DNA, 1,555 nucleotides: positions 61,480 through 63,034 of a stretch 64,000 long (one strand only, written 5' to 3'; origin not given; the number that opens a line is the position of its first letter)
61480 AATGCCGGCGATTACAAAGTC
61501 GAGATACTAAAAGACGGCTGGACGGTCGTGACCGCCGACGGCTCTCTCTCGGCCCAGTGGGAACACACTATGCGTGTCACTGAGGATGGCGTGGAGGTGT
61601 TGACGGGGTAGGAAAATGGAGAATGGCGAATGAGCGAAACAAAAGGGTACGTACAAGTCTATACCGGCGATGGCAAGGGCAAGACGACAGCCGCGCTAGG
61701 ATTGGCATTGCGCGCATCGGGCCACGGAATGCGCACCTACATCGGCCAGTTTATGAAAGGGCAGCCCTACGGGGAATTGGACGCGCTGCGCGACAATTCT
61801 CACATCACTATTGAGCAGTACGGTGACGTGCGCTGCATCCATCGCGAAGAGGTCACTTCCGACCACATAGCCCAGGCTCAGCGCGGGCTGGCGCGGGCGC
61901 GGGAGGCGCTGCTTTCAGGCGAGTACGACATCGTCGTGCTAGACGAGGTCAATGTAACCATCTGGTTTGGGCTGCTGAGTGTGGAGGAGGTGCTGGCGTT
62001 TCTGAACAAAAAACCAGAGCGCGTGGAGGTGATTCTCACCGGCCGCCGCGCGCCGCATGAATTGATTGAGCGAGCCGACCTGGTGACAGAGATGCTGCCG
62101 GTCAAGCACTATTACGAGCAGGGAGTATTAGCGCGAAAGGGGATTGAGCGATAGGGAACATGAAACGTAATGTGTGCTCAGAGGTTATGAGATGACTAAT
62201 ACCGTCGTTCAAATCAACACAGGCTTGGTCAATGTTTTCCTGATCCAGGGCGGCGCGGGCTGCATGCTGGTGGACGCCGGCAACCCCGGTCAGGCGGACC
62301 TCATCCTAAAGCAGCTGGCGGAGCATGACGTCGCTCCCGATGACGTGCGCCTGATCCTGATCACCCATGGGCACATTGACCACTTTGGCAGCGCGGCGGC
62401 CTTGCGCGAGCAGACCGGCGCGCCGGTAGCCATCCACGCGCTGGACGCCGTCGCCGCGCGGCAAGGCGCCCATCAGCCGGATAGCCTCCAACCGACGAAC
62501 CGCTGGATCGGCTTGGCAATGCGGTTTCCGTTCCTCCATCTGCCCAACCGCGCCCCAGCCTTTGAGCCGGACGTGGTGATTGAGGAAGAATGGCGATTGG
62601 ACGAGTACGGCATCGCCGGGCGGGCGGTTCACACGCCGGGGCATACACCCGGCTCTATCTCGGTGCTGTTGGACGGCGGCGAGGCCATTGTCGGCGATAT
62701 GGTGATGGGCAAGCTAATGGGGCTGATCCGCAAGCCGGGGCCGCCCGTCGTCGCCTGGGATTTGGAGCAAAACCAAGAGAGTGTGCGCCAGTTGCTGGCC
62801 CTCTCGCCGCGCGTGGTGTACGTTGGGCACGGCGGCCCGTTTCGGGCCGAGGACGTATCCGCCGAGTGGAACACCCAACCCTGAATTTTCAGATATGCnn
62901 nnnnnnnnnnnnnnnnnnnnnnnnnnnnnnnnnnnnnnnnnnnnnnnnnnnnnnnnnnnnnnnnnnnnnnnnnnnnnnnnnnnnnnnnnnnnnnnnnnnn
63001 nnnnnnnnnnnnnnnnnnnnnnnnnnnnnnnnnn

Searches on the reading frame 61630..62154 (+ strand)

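Call 67: search_protein_families(library=pfam, proteins=[window:61630-62154:+], max_evalue=0.001)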
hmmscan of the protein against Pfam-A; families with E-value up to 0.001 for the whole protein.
window:61630-62154:+ (174 aa): 1 family
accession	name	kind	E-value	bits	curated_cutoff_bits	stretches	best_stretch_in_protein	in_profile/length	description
PF02572.21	CobA_CobO_BtuR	-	2.8e-64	216.9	25.7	1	5-173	2-171/172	ATP:corrinoid adenosyltransferase BtuR/CobO/CobP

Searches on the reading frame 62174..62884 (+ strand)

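Call 67: search_protein_families(library=pfam, proteins=[window:62174-62884:+], max_evalue=0.001)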
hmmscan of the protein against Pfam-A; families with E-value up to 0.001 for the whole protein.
window:62174-62884:+ (236 aa): 2 families
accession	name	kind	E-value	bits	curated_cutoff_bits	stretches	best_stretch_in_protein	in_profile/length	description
PF00753.33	Lactamase_B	-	7.3e-35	121.1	22.7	1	17-219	4-196/196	Metallo-beta-lactamase superfamily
PF12706.13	Lactamase_B_2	-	8.3e-06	26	27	1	32-95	4-68/200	Beta-lactamase superfamily domain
